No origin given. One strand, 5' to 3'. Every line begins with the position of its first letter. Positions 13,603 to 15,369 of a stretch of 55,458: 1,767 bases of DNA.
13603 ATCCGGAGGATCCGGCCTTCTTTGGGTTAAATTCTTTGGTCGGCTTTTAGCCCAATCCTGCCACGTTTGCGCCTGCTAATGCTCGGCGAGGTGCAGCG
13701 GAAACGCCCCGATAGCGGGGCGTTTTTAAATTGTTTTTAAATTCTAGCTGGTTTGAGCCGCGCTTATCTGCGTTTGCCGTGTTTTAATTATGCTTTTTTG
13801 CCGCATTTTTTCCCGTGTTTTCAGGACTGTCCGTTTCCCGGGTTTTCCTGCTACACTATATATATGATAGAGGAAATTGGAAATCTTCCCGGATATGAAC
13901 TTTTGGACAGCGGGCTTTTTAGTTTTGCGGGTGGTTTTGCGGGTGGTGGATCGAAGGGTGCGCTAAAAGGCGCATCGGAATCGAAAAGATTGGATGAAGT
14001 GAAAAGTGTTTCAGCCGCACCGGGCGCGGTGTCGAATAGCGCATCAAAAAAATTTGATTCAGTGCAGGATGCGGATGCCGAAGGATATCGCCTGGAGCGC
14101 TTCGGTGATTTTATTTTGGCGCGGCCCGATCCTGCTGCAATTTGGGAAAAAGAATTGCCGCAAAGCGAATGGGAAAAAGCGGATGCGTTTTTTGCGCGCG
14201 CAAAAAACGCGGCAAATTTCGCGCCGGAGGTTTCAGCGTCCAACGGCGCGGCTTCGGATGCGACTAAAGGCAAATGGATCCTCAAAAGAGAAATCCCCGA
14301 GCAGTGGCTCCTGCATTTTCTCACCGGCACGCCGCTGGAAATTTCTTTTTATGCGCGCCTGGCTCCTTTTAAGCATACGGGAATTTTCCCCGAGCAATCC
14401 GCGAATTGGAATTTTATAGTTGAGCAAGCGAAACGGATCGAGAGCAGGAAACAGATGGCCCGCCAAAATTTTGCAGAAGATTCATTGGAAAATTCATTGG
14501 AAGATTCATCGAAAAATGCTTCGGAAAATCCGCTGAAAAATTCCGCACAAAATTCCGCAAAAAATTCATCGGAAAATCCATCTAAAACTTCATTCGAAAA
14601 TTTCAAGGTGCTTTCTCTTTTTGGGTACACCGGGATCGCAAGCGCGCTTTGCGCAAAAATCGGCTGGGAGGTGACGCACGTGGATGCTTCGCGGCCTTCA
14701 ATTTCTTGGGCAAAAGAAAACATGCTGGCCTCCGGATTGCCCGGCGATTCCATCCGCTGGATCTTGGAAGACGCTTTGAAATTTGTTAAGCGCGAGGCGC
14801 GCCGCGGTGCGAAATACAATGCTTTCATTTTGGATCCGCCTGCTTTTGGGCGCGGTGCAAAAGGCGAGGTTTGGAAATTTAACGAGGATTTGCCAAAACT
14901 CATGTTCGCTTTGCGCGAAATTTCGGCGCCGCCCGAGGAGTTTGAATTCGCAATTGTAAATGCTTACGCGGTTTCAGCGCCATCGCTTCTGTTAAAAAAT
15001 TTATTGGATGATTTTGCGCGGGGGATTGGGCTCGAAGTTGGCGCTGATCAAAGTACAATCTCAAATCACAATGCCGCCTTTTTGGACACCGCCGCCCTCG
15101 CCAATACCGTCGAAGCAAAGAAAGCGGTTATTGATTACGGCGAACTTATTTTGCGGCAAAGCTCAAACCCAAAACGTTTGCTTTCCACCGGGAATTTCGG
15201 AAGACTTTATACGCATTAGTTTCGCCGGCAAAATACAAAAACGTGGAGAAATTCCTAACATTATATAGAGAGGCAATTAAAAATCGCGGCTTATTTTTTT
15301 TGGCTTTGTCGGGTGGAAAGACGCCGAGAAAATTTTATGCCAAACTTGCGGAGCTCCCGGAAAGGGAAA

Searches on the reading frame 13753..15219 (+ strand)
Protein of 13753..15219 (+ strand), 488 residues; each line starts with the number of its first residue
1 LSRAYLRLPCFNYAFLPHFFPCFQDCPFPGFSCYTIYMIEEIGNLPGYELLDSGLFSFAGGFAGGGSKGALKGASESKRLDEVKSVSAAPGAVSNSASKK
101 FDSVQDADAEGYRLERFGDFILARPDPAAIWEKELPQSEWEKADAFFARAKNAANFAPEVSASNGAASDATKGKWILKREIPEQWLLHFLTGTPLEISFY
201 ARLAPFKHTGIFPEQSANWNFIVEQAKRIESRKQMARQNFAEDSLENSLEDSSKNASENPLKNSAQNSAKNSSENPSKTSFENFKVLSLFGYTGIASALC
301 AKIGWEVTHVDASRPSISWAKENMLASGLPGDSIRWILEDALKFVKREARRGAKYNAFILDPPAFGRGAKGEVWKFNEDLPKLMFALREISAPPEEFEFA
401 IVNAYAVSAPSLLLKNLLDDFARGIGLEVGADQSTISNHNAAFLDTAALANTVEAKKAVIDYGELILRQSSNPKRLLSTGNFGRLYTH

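Call 59: search_protein_families(library=pfam, proteins=[window:13753-15219:+], max_evalue=0.001)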
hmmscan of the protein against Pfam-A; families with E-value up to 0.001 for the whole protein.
window:13753-15219:+ (488 aa): 1 family
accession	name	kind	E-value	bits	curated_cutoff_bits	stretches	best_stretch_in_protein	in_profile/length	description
PF10672.15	Methyltrans_SAM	-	0.00023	20.9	27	1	284-411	125-247/286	S-adenosylmethionine-dependent methyltransferase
